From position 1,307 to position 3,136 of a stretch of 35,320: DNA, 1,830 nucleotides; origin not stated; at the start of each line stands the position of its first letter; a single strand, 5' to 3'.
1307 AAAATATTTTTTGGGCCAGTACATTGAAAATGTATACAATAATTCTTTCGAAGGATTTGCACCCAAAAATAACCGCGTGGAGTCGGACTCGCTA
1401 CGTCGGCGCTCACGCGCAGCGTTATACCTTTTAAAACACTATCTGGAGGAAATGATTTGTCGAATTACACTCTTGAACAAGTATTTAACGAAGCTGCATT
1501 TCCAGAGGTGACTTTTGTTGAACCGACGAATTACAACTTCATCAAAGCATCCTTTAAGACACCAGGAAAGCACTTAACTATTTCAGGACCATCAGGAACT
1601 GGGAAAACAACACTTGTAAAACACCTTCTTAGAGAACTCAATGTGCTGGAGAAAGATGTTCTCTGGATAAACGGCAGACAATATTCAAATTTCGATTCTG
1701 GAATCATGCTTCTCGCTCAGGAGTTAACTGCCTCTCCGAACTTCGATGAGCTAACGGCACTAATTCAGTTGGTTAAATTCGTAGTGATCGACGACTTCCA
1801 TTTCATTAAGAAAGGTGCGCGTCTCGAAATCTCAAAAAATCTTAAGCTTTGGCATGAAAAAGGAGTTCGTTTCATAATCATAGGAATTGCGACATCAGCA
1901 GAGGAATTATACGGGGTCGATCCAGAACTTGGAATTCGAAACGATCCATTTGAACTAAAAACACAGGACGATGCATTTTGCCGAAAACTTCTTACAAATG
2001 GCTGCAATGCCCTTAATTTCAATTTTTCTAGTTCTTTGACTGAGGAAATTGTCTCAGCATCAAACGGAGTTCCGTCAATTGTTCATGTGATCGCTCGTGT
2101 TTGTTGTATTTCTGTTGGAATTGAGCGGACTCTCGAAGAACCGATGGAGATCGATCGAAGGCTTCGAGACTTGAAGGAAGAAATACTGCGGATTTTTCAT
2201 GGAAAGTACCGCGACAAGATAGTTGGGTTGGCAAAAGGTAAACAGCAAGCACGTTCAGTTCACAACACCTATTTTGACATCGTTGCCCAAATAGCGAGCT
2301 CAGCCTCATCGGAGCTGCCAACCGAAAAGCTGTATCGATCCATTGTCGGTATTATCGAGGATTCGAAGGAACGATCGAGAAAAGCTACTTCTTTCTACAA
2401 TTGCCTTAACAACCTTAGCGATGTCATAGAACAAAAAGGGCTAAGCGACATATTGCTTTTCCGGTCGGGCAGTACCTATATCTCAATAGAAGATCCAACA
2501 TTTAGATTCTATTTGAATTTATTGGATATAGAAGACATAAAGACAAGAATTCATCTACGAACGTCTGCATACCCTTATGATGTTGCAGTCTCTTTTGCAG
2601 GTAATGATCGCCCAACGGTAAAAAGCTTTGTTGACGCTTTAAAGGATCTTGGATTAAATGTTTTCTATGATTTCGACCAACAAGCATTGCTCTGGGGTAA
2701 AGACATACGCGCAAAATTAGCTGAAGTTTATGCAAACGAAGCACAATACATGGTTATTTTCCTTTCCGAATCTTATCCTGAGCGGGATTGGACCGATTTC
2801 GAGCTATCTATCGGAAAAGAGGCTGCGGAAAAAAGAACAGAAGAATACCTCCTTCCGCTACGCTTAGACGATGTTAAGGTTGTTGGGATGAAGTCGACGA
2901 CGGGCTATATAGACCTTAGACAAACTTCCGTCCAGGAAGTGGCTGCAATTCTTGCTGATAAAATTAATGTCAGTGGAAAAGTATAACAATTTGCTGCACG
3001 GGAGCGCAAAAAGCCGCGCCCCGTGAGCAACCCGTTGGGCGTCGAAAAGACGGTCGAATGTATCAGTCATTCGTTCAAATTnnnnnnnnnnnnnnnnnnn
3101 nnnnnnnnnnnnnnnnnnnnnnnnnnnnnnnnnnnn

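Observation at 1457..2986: P-loop ATPase fused to a C-terminal TIR domain: candidate compact anti-phage/abortive-infection system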

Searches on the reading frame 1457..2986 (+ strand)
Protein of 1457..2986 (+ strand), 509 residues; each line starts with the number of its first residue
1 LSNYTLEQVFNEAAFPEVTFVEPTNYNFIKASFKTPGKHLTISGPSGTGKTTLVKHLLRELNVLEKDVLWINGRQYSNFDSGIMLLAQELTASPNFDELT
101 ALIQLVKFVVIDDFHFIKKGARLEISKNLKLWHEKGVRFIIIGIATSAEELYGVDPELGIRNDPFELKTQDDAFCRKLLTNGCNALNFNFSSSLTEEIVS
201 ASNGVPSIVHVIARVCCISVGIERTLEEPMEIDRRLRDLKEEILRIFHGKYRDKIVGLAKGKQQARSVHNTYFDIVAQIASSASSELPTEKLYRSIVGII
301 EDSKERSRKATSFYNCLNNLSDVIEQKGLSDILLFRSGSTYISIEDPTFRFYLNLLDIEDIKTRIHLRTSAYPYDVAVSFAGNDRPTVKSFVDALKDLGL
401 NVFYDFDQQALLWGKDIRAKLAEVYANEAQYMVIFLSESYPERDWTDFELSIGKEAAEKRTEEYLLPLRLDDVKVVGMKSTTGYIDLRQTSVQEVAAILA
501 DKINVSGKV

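Call 3: search_protein_families(library=pfam, proteins=[window:1457-2986:+], max_evalue=1)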
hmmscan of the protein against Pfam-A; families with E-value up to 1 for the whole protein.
window:1457-2986:+ (509 aa): 43 families (the best 25 are shown)
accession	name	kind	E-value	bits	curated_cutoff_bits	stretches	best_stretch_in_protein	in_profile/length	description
PF13676.11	TIR_2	-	2.5e-15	57.5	28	1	376-490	1-111/122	TIR domain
PF13401.12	AAA_22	-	4.4e-08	33.9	27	1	38-145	6-124/130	AAA domain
PF00005.33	ABC_tran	-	8.6e-06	26.8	25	1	36-95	10-73/137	ABC transporter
PF13191.12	AAA_16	-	3.5e-05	24.8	32.6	1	38-78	25-63/167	AAA ATPase domain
PF13173.12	AAA_14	-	3.5e-05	24.2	27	1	38-142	3-96/129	AAA domain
PF25199.1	nSTAND_NTPase5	-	0.00015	22.1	34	1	17-119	21-110/145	Novel STAND NTPase 5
PF12775.13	AAA_7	-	0.00023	21.2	25.8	1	18-71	14-67/181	P-loop containing dynein motor region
PF20720.3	nSTAND3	-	0.00024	21.3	27.2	1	38-71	18-51/155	Novel STAND NTPase 3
PF13671.12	AAA_33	-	0.00045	21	27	1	43-151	5-111/143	AAA domain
PF00004.35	AAA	-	0.00049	21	21.2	1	42-149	3-112/131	ATPase family associated with various cellular activities (AAA)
PF02367.23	TsaE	-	0.0035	17.7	26.6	1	35-63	19-47/128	Threonylcarbamoyl adenosine biosynthesis protein TsaE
PF03215.21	Rad17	-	0.0036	17.7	23.8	1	38-76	46-82/186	Rad17 P-loop domain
PF01637.24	ATPase_2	-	0.0054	17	33.2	1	39-78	22-61/225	ATPase domain predominantly from Archaea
PF13238.12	AAA_18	-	0.0061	17.4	29.4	1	41-76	2-31/128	AAA domain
PF00910.28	RNA_helicase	-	0.0062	17.4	21.5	1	41-67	2-32/105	RNA helicase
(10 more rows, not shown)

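Call 4: search_protein_families(library=padloc, proteins=[window:1457-2986:+], max_evalue=1)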
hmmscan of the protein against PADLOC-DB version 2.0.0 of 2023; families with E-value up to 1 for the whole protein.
window:1457-2986:+ (509 aa): 20 families
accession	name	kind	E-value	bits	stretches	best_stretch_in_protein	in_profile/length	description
PDLC05049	PDC-S59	-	2.7e-19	67.5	1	107-352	153-399/428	-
PDLC05062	PDC-S66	-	7.2e-15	53.2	1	369-467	144-239/282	-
PDLC00417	ThsB1|ThsB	-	2.3e-07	28.6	1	361-457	154-248/303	TIR-like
PDLC04789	PDC-S01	-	5.1e-07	27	1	35-149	15-112/375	-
PDLC04140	mad8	-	2.7e-06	25.2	1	36-75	26-67/314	mads_8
PDLC02350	AbiO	-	0.00011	19.1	1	37-131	192-283/468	AbiO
PDLC02372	Nhi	-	0.00019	18.2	1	37-130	199-288/470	-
PDLC02403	Aga_TIR-PNTD1-PNTD2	-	0.00032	17.9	1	395-486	25-115/443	Class I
PDLC02421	Aga_TIR-PNTD1-PNTD2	-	0.00086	16.5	1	395-476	26-106/430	Class I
PDLC03924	MkoC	-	0.0044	13.1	1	36-57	265-286/1136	-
PDLC05065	PDC-S68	-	0.0048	12.7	1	42-70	625-653/1221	-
PDLC02142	Csn2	-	0.0054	14.5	1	38-75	8-45/272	-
PDLC04135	mad3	-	0.014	13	1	31-58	16-43/374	mads_3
PDLC02911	VakA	-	0.015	13.9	1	38-62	3-27/163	-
PDLC00268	PtuA1|PtuA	-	0.016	12.6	1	32-64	20-53/411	AAA ATPase domain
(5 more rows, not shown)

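Call 5: search_protein_families(library=ncbifam, proteins=[window:1457-2986:+], max_evalue=1)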
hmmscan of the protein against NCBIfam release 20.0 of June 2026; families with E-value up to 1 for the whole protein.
window:1457-2986:+ (509 aa): 75 families (the best 25 are shown)
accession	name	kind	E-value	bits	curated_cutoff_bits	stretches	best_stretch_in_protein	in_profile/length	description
NF042941.1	Retron_TIR_antiphage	equivalog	8.1e-10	38.1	600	1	360-469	326-432/464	TIR domain-containing anti-phage reverse transcriptase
NF053860.1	DS41_1_antiphage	equivalog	3.3e-08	33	370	2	12-80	15-80/448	anti-phage protein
NF053861.1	DS8_antiphage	equivalog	2.6e-05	22.2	790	1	35-135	368-472/994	anti-phage protein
TIGR02868.1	CydC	equivalog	5.2e-05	22.1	329.05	1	35-78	359-401/530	thiol reductant ABC exporter subunit CydC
TIGR02857.1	CydD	equivalog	0.00017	20.7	435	1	32-80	342-390/529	thiol reductant ABC exporter subunit CydD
NF000355.4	ribo_prot_ABC_F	equivalog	0.00035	19.6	380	1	30-73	331-374/499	ribosomal protection-like ABC-F family protein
TIGR03263.1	guanyl_kin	equivalog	0.0009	18.9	160.45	1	40-63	4-27/180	guanylate kinase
NF040671.1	PLuB_AAA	exception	0.0012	16.3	999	1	22-69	817-863/1256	PLuB system helicase-like protein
TIGR02640.1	gas_vesic_GvpN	equivalog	0.0013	18.3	266.8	1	33-75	17-56/262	gas vesicle protein GvpN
NF010061.0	PRK13538.1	equivalog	0.0014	18.2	195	1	35-70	29-64/211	cytochrome c biogenesis heme-transporting ATPase CcmA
TIGR02928.1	TIGR02928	subfamily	0.0014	17.5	181.3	1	38-90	41-99/366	orc1/cdc6 family replication initiation protein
TIGR02204.1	MsbA_rel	hypoth_equivalog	0.0031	16.2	780.4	1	15-61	340-390/576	ABC transporter, permease/ATP-binding protein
TIGR00602.1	rad24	subfamily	0.004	15.7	482.55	1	38-73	111-144/640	checkpoint protein rad24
NF010068.0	PRK13548.1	equivalog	0.0045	16.1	261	1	36-79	30-72/261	heme ABC transporter ATP-binding protein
NF045998.1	cleave_ABC_plasm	equivalog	0.0045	15.3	500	1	19-81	475-536/673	Mbov_0121 family peptidase domain-containing ABC transporter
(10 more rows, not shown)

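Call 6: find_homologous_proteins(query=window:1457-2986:+, max_evalue=0.001)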
Query window:1457-2986:+ (509 aa): 337 proteins with E <= 0.001 among 8000 candidates; the best 120 are listed.
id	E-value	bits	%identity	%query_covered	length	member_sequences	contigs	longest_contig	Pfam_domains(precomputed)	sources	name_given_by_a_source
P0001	0.0e+0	1131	100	100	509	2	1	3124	PF00005.34,PF13401.13,PF13676.12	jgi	-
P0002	0.0e+0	1032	90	100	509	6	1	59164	PF13173.13,PF13401.13,PF13676.12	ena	-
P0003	0.0e+0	1023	90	99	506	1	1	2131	PF00005.34,PF13401.13,PF13676.12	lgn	-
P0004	2.1e-289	978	85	99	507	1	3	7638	PF00005.34,PF13401.13,PF13676.12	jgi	jgi:ABC-type oligopeptide transport system ATPase subunit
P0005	3.2e-273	925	80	100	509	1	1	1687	PF13401.13,PF13676.12,PF25199.2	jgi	jgi:hypothetical protein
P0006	5.1e-264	894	100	80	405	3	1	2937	PF13676.12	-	-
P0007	1.2e-251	854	76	98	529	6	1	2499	PF13401.13,PF13676.12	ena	-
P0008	1.2e-250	850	75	98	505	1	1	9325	PF13401.13,PF13676.12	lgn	-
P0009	1.9e-249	846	75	98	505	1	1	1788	PF13401.13,PF13676.12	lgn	-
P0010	4.3e-249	845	74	98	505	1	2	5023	PF13401.13,PF13676.12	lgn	-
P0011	2.8e-248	843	74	98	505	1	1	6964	PF13401.13,PF13676.12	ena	-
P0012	7.9e-248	841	73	98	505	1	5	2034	PF13401.13,PF13676.12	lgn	-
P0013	1.0e-247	841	73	99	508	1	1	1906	PF13401.13,PF13676.12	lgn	-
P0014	2.1e-247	840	74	98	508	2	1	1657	PF13401.13,PF13676.12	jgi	jgi:hypothetical protein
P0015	2.5e-246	836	72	99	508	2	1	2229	PF13401.13,PF13676.12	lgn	-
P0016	5.8e-246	835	74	98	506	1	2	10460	PF13401.13,PF13676.12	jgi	jgi:hypothetical protein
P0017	4.1e-245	832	73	99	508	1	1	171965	PF13401.13,PF13676.12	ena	-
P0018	7.6e-244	828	73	98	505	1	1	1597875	PF13401.13,PF13676.12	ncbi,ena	-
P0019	1.2e-243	827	72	99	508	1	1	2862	PF13401.13,PF13676.12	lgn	-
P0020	1.5e-242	824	74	98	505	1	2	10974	PF13401.13,PF13676.12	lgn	-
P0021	1.0e-241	821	71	99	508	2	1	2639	PF13401.13,PF13676.12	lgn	-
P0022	2.8e-241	819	73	98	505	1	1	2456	PF13401.13,PF13676.12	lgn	-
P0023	1.0e-238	811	72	98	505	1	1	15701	PF13401.13,PF13676.12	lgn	-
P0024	2.7e-235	800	68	99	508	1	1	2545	PF13401.13,PF13676.12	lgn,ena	-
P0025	5.5e-235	799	69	98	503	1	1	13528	PF13401.13,PF13676.12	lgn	-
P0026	8.1e-233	792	66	99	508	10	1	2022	PF13401.13,PF13676.12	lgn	-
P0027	4.1e-232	789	67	99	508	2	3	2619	PF13401.13,PF13676.12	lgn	-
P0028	1.0e-231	788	66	99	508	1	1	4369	PF13401.13,PF13676.12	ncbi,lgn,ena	-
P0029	2.1e-231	787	67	99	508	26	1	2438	PF13401.13,PF13676.12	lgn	-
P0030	1.6e-230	784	66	99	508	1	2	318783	PF13401.13,PF13676.12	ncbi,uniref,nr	ncbi:TIR domain-containing protein [Marinobacter xestospongiae]|uniref:TIR domain-containing protein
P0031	3.1e-230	783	66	99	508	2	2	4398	PF00005.34,PF13401.13,PF13676.12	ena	-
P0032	6.2e-229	779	68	100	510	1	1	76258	PF13401.13,PF13676.12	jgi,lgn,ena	-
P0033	7.8e-228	775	67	100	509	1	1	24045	PF13173.13,PF13401.13,PF13676.12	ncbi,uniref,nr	ncbi:TIR domain-containing protein [Waterburya agarophytonicola K14]|uniref:TIR domain-containing pr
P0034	2.9e-226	770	66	99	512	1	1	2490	PF13401.13,PF13676.12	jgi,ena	-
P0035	4.6e-226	769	66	99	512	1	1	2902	PF00005.34,PF13401.13,PF13676.12,PF13191.13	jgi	jgi:TIR domain/AAA domain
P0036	8.2e-225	765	65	99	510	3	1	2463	PF13401.13,PF13676.12,PF13191.13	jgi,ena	-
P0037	1.0e-223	762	65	99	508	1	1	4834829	PF13401.13,PF13676.12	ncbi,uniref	ncbi:TIR domain-containing protein [Microbulbifer sp. JMSA008]|uniref:TIR domain-containing protein 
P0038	6.5e-223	759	66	99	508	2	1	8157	PF13401.13,PF13676.12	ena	-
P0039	5.0e-221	753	65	98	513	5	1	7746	PF13401.13,PF13676.12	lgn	-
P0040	2.2e-219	747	65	99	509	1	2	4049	PF13401.13,PF13676.12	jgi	jgi:hypothetical protein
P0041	3.6e-219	747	65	98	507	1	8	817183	PF13401.13,PF13676.12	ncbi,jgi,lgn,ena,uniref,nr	ncbi:MAG: TIR domain-containing protein [Pseudoxanthomonas sp.]|jgi:hypothetical protein|uniref:TIR 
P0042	1.9e-217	741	63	99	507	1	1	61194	PF13401.13,PF13676.12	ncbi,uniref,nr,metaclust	ncbi:hypothetical protein ABB27_06760 [Stenotrophomonas terrae]|uniref:AAA+ ATPase domain-containing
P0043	1.2e-216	738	64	98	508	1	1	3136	PF13401.13,PF13676.12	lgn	-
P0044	2.5e-216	737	64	99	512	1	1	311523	PF13401.13,PF13676.12,PF25199.2,PF13191.13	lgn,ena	-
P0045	7.7e-216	736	65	99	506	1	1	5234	PF00004.36,PF13401.13,PF13676.12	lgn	-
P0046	4.5e-212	723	62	99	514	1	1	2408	PF13401.13,PF13676.12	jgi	jgi:hypothetical protein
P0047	1.7e-211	721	61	100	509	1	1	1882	PF13676.12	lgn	-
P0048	3.8e-211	720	62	100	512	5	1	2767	PF13401.13,PF13676.12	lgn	-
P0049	4.7e-211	720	61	100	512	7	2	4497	PF13401.13,PF13676.12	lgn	-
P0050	4.9e-211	720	61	100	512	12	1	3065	PF13401.13,PF13676.12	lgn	-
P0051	1.0e-210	719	63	98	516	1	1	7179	PF13401.13,PF13676.12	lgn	-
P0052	1.4e-210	718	61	99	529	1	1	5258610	PF13401.13,PF13676.12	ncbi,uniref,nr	ncbi:TIR domain-containing protein [Geomonas sp. RF6]|uniref:TIR domain-containing protein n=1 Tax=G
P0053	2.0e-209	714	61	100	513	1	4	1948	PF13401.13,PF13676.12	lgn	-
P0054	2.0e-208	711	61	100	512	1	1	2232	PF13401.13,PF13676.12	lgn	-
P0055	1.6e-207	708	62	100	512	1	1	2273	PF13401.13,PF13676.12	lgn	-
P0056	1.9e-207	708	60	99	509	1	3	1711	PF13401.13,PF13676.12,PF13191.13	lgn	-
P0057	2.3e-205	701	61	100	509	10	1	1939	PF13401.13,PF13676.12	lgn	-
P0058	2.6e-205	701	62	98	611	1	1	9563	PF00313.29,PF00005.34,PF13401.13,PF13676.12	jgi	-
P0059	2.7e-205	701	62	99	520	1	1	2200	PF13401.13,PF13676.12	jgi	jgi:energy-coupling factor transporter ATP-binding protein EcfA2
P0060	1.5e-203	695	61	99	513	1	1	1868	PF13401.13,PF13676.12,PF13191.13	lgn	-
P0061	5.1e-203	693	60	99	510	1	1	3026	PF00005.34,PF13401.13,PF13676.12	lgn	-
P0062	3.1e-202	691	59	99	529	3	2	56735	PF13401.13,PF13676.12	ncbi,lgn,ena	-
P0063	8.2e-202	689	61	98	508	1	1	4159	PF13173.13,PF13401.13,PF13676.12,PF01637.25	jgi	-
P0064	9.9e-202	689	60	98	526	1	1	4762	PF00004.36,PF13401.13,PF13676.12,PF13191.13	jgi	jgi:hypothetical protein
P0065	1.6e-201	688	60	100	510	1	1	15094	PF13401.13,PF13676.12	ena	-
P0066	2.5e-201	688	60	98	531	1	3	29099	PF13676.12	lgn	-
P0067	7.6e-201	686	59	99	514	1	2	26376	PF13401.13,PF13676.12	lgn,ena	-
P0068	8.5e-201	686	60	99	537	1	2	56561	PF13173.13,PF00004.36,PF13401.13,PF13676.12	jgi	jgi:TIR domain/ATPase family associated with various cellular activities (AAA)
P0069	3.7e-200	684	60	99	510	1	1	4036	PF13401.13,PF13676.12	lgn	-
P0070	3.8e-200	684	59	98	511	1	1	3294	PF00004.36,PF13401.13,PF13676.12,PF13191.13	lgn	-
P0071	5.1e-200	683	61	100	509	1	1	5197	PF13173.13,PF13401.13,PF13676.12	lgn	-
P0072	2.2e-199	681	59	99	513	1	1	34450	PF13676.12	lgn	-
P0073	4.4e-199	680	58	99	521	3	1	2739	PF13401.13,PF13676.12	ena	-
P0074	1.0e-198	679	59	99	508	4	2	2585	PF13401.13,PF13676.12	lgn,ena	-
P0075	1.8e-198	678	59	99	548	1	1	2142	PF00004.36,PF13401.13,PF13676.12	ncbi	-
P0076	1.9e-198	678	57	99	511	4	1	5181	PF13401.13,PF13676.12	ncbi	-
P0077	5.4e-198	677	59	99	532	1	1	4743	PF00004.36,PF13401.13,PF13676.12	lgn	-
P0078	1.0e-197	676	58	98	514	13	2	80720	PF13401.13,PF13676.12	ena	-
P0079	1.5e-197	675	60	99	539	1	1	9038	PF13401.13,PF13676.12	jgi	jgi:type II secretory pathway predicted ATPase ExeA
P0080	2.0e-197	675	60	98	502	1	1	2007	PF13401.13,PF13676.12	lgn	-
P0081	3.5e-197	674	60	99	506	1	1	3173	PF13401.13,PF13676.12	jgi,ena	-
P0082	1.4e-196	672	58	99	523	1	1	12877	PF13401.13,PF13676.12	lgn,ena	-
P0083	1.1e-195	669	58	99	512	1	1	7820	PF13401.13,PF13676.12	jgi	-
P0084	1.9e-194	665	59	100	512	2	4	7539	PF13173.13,PF13401.13,PF13676.12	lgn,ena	-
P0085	4.2e-191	654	57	98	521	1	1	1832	PF13401.13,PF13676.12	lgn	-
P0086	6.9e-190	650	57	99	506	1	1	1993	PF13401.13,PF13676.12,PF20720.4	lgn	-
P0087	1.7e-184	632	56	99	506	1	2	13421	PF13173.13,PF13401.13,PF13676.12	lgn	-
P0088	1.5e-183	629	75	73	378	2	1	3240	PF13676.12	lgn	-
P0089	9.1e-183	627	55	98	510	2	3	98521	PF13173.13,PF00004.36,PF13401.13,PF13676.12,PF20720.4,PF13191.13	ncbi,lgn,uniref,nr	ncbi:AAA family ATPase [Cytobacillus oceanisediminis]|uniref:AAA family ATPase n=1 Tax=Cytobacillus 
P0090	4.4e-182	624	56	98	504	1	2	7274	PF13173.13,PF13401.13,PF13676.12,PF01637.25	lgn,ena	-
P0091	5.6e-182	624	55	99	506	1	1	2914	PF13173.13,PF13401.13,PF13676.12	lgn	-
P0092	7.6e-182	623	55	99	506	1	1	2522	PF13173.13,PF13401.13,PF13676.12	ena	-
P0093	8.8e-181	620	55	99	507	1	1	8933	PF13173.13,PF13401.13,PF13676.12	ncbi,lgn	ncbi:MAG: TIR domain-containing protein [Candidatus Brocadiaceae bacterium]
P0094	7.2e-180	617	56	99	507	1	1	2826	PF13173.13,PF13401.13,PF13676.12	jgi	jgi:hypothetical protein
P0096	4.2e-179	614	55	98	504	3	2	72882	PF13173.13,PF13401.13,PF13676.12,PF01637.25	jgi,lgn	jgi:hypothetical protein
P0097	4.4e-179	614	56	99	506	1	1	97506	PF13401.13,PF13676.12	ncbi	-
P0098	8.2e-179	613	54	98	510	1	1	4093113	PF13401.13,PF13676.12,PF13191.13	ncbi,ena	-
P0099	4.3e-178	611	54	99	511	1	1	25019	PF00005.34,PF13401.13,PF13676.12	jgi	jgi:hypothetical protein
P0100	9.1e-178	610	54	98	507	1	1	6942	PF13173.13,PF13401.13,PF13676.12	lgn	-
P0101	1.0e-176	607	55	99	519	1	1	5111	PF13173.13,PF13401.13,PF13676.12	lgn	-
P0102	1.1e-176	606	73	74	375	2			PF13676.12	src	-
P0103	4.5e-176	604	55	99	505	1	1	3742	PF13173.13,PF13401.13,PF13676.12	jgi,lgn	jgi:hypothetical protein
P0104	6.0e-176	604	54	99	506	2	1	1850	PF13173.13,PF00270.36,PF13401.13,PF13676.12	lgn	-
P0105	1.3e-175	603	53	99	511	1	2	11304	PF13401.13,PF13676.12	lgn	-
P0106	2.1e-175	602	55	98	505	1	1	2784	PF13401.13,PF13676.12,PF03215.22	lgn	-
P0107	4.8e-175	601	63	83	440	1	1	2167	PF13676.12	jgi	jgi:hypothetical protein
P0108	5.7e-175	601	54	99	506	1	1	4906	PF13401.13,PF13676.12,PF01637.25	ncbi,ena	-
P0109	6.5e-175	601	54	98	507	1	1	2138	PF00004.36,PF13401.13,PF13676.12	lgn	-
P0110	2.9e-174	599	54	99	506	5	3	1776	PF13173.13,PF13401.13,PF13676.12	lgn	-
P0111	4.6e-174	598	53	99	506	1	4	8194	PF13173.13,PF13401.13,PF13676.12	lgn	-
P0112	8.3e-174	597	54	99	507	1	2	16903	PF13401.13,PF13676.12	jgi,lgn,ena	-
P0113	9.8e-174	597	53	99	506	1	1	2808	PF13173.13,PF13401.13,PF13676.12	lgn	-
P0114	1.4e-173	596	53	99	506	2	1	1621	PF13401.13,PF13676.12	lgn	-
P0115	8.2e-173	594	53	99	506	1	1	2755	PF13401.13,PF13676.12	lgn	-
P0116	1.4e-172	593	53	98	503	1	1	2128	PF13401.13,PF13676.12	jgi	-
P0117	4.8e-172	591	53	98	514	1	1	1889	PF13401.13,PF13676.12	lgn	-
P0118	1.4e-171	590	53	99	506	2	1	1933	PF13401.13,PF13676.12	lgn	-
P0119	4.4e-171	588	53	99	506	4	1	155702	PF13173.13,PF13401.13,PF13676.12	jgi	jgi:hypothetical protein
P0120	1.1e-170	587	52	98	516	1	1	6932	PF00005.34,PF13401.13,PF13676.12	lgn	-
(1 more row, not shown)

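Call 7: search_solved_structures(query=window:1457-2986:+, max_evalue=1, show_alignments=3)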
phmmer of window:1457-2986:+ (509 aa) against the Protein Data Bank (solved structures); distinct sequences matched with E-value up to 1: 56.
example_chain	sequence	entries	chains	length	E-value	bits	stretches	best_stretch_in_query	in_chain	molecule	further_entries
7uwg_A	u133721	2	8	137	1.9e-07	33.5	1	373-471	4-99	Molecular chaperone Tir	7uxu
8g83_A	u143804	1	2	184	2e-07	33.4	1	371-471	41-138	NAD(+) hydrolase AbTIR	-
7uxr_A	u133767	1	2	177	5.6e-07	31.9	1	371-469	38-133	TIR domain protein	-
4lzp_B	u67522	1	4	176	1.3e-05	27.4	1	372-468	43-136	Putative uncharacterized protein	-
4lqc_A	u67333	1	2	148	0.00011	24.4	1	373-468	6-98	TcpB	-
4c7m_A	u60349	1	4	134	0.00011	24.3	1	375-468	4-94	Toll/interleukin-1 receptor domain-containing protein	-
3upu_A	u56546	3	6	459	0.006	18.6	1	14-61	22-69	ATP-dependent DNA helicase dda | Dda helicase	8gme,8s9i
7p7q_0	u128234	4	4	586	0.011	17.8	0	41-92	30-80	ARE-ABC-F family resistance factor PoxtA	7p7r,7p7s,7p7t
7ch8_I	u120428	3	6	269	0.019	17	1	31-82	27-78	Probable ATP-binding component of ABC transporter | Probable ATP-binding component of ABC transporter,P.aeruginosa Mla F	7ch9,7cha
4f4c_A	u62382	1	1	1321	0.07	15.1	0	10-76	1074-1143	Multidrug resistance protein pgp-1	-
8glv_JG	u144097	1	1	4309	0.087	14.8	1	10-61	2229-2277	AAA+ ATPase domain-containing protein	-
8tw7_3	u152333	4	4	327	0.14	14.1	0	38-141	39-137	Replication factor C subunit 3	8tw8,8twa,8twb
7ste_C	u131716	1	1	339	0.15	14.1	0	38-140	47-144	Replication factor C subunit 3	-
7sgz_C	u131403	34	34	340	0.15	14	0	38-140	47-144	Replication factor C subunit 3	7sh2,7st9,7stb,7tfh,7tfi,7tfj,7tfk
8fs3_C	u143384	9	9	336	0.15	14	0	38-140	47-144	Replication factor C subunit 3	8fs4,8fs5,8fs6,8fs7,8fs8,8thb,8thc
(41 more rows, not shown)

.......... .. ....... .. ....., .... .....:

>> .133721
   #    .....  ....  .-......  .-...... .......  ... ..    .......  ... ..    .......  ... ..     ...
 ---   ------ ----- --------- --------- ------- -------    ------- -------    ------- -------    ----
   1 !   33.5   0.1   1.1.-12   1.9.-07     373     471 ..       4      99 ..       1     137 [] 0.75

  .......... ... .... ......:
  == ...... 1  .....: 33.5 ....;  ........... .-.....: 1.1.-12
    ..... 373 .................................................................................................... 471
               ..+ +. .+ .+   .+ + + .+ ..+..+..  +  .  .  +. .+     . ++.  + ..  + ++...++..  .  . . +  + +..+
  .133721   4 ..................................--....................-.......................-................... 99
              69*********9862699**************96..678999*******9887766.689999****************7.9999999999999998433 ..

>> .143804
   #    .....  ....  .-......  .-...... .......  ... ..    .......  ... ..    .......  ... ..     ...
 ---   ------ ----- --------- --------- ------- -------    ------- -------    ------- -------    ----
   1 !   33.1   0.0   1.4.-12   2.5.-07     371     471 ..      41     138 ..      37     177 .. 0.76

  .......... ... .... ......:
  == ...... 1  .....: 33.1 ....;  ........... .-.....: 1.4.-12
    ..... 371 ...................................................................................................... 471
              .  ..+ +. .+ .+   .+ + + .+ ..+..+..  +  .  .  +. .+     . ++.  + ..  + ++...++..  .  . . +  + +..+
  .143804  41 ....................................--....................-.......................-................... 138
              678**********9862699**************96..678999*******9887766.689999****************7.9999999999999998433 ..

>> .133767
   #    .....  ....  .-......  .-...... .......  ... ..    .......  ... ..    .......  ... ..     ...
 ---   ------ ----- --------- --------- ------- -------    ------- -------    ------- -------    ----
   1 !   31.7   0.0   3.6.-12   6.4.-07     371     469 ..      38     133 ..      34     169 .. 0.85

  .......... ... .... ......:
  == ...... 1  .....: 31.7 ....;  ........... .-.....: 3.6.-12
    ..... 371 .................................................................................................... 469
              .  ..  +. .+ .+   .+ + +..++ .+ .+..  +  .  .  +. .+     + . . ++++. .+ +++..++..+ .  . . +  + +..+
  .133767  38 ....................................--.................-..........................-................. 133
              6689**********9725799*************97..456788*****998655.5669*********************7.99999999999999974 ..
